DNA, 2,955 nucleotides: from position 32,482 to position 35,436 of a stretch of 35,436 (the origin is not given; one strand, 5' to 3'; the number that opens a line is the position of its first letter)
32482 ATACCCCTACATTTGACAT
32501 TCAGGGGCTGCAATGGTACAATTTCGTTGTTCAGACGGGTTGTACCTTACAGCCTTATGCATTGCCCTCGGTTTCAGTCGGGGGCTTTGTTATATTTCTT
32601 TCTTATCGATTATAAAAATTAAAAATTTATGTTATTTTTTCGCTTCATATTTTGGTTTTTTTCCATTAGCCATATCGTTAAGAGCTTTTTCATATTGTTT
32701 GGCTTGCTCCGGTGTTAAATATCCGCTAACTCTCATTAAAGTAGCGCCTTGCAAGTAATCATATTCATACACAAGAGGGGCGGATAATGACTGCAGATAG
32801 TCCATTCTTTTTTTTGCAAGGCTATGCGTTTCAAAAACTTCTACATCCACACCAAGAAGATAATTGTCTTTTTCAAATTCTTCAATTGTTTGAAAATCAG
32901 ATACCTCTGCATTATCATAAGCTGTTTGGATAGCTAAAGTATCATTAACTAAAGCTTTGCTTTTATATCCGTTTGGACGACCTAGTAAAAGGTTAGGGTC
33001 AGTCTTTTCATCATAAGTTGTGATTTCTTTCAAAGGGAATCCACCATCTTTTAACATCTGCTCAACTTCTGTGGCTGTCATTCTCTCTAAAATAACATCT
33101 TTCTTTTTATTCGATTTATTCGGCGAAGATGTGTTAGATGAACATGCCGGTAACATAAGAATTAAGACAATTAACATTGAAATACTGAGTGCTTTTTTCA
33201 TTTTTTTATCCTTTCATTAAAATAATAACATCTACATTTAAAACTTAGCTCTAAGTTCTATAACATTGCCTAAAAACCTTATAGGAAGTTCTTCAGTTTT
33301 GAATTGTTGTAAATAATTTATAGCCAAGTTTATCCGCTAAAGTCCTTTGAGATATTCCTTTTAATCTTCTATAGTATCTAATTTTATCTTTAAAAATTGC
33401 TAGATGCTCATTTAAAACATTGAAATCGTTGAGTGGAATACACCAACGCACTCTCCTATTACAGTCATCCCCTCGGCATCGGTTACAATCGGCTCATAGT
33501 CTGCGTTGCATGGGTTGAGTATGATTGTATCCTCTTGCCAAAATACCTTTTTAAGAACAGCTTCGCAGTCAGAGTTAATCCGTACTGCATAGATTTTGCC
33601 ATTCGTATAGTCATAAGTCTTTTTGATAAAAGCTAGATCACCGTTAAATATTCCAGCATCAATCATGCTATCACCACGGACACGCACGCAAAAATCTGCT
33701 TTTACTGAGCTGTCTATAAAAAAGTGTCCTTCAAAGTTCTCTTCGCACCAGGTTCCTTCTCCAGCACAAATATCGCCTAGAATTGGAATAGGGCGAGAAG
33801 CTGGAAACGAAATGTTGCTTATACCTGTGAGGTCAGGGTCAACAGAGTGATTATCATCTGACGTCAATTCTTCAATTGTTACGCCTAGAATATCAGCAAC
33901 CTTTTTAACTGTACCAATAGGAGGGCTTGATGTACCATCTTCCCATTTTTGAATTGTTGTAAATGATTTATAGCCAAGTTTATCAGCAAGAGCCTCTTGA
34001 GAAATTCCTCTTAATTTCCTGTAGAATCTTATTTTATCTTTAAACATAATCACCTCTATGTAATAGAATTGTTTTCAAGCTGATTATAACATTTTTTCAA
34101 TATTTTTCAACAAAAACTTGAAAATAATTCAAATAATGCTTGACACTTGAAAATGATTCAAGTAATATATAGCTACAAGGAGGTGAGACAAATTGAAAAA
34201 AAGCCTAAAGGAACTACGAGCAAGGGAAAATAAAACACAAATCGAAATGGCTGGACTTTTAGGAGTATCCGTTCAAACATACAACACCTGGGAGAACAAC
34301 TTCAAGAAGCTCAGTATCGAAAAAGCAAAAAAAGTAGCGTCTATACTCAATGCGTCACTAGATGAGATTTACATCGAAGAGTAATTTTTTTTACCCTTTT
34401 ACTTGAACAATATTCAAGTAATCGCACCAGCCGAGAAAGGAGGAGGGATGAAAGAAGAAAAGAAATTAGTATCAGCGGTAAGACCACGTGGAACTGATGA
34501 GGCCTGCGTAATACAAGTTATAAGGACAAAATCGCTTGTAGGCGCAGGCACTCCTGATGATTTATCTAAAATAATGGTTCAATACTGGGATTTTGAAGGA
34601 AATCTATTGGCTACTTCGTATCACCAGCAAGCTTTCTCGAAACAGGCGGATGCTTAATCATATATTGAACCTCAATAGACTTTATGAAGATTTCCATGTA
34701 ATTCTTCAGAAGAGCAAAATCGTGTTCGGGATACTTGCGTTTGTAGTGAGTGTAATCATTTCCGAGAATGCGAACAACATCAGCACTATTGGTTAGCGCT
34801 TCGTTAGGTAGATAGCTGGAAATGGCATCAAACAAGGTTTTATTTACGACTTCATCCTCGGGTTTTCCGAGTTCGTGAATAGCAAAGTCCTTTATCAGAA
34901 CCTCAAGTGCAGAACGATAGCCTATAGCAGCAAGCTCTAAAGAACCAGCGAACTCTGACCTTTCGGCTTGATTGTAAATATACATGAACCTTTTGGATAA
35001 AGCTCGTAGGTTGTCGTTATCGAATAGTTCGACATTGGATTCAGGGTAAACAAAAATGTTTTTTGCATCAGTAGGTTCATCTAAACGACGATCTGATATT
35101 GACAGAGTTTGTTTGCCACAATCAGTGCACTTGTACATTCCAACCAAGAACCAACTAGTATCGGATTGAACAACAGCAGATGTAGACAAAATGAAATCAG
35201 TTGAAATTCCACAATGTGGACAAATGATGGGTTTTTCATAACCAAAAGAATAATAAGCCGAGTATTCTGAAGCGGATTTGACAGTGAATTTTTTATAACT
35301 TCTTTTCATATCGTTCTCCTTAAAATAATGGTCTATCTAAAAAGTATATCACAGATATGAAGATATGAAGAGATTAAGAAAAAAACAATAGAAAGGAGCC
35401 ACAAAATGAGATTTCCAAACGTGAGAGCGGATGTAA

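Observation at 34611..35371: Antisense-embedded Zn-ribbon + DUF4145-like gene with its own promoter inside the early lytic operon: single-gene defence/Abi candidate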

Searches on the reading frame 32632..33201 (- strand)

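Call 38: search_protein_families(library=pfam, proteins=[window:32632-33201:-], max_evalue=0.01)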
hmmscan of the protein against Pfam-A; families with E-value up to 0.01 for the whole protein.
window:32632-33201:- (189 aa): 0 families

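Call 74: search_protein_families(library=ncbifam, proteins=[window:32632-33201:-], max_evalue=0.01)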
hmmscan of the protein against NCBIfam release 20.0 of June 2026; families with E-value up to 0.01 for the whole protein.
window:32632-33201:- (189 aa): 3 families
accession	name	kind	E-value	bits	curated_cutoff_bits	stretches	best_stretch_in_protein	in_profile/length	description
NF041428.1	TrsH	subfamily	0.00055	20.1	150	1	1-66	1-65/149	TrsH/TraH family protein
NF041941.1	lipo_FMN_PplA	exception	0.0014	17.8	325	1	4-61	6-69/302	extracellular electron transfer flavoprotein PplA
NF047813.1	LIC13410_lipo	equivalog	0.0046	17.1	180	1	1-53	1-50/123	LIC13410 family lipoprotein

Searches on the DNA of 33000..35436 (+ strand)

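Call 7: search_dna_similar(query=window:33000-35436:+, collection=phages, mode=near, max_rows=15)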
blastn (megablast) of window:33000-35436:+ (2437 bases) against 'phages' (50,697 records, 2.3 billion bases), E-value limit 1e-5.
No match.

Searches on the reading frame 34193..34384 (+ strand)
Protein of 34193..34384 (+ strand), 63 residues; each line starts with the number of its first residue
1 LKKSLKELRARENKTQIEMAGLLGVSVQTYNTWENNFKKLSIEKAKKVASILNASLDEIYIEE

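Call 38: search_protein_families(library=pfam, proteins=[window:34193-34384:+], max_evalue=0.01)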
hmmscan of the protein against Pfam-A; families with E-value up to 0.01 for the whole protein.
window:34193-34384:+ (63 aa): 4 families
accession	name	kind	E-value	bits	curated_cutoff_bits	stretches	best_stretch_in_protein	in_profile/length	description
PF01381.28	HTH_3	-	2.9e-13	50.1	23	1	5-59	1-55/55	Helix-turn-helix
PF12844.13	HTH_19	-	1.5e-06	28.4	30.2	1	5-59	4-58/64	Helix-turn-helix domain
PF13560.12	HTH_31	-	8.1e-06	26.5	27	1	5-58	6-60/64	Helix-turn-helix domain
PF13443.12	HTH_26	-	2.1e-05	25.1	22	1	5-60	2-58/63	Cro/C1-type HTH DNA-binding domain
